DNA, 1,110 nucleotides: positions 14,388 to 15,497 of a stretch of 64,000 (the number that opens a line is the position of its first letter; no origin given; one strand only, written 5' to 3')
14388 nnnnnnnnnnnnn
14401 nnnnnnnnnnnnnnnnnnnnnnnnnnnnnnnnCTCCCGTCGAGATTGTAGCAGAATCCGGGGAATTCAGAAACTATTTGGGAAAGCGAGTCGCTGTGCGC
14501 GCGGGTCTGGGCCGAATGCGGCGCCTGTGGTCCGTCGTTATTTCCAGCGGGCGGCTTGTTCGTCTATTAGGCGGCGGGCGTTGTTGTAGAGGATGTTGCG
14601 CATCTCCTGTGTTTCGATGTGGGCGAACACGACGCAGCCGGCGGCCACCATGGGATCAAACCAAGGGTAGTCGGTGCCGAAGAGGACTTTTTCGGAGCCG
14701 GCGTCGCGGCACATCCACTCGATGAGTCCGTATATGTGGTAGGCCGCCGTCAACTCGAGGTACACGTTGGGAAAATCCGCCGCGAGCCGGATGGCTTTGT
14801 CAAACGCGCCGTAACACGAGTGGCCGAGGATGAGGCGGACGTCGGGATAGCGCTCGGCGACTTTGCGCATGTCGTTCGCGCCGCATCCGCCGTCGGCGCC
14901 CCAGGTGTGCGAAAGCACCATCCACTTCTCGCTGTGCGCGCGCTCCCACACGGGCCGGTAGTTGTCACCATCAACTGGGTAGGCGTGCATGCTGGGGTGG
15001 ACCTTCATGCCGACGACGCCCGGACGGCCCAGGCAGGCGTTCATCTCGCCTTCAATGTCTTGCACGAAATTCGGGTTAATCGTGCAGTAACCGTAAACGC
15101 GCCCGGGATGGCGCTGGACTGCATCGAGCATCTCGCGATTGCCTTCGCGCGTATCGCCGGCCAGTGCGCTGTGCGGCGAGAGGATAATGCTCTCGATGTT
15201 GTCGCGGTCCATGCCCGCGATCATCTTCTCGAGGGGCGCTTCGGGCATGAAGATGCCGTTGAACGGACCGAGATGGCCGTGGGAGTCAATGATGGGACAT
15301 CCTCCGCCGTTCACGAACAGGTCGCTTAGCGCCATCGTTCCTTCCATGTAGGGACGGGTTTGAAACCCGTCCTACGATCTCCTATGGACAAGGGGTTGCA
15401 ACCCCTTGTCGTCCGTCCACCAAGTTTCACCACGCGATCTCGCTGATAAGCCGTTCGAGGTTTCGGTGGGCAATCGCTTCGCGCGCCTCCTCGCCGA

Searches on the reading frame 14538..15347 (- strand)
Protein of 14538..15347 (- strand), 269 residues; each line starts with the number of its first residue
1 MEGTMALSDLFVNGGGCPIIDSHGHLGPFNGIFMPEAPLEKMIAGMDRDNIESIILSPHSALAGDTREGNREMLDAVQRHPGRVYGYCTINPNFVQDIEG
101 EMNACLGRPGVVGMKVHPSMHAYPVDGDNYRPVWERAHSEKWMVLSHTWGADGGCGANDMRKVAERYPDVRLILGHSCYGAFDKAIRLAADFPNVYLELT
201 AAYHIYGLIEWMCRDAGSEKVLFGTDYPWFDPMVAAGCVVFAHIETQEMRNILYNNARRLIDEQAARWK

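Call 39: search_protein_families(library=pfam, proteins=[window:14538-15347:-])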
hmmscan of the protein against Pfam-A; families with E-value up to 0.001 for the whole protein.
window:14538-15347:- (269 aa): 1 family
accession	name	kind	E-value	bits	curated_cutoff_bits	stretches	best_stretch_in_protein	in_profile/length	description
PF04909.20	Amidohydro_2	-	9.4e-31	108.1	26.4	1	20-260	1-286/289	Amidohydrolase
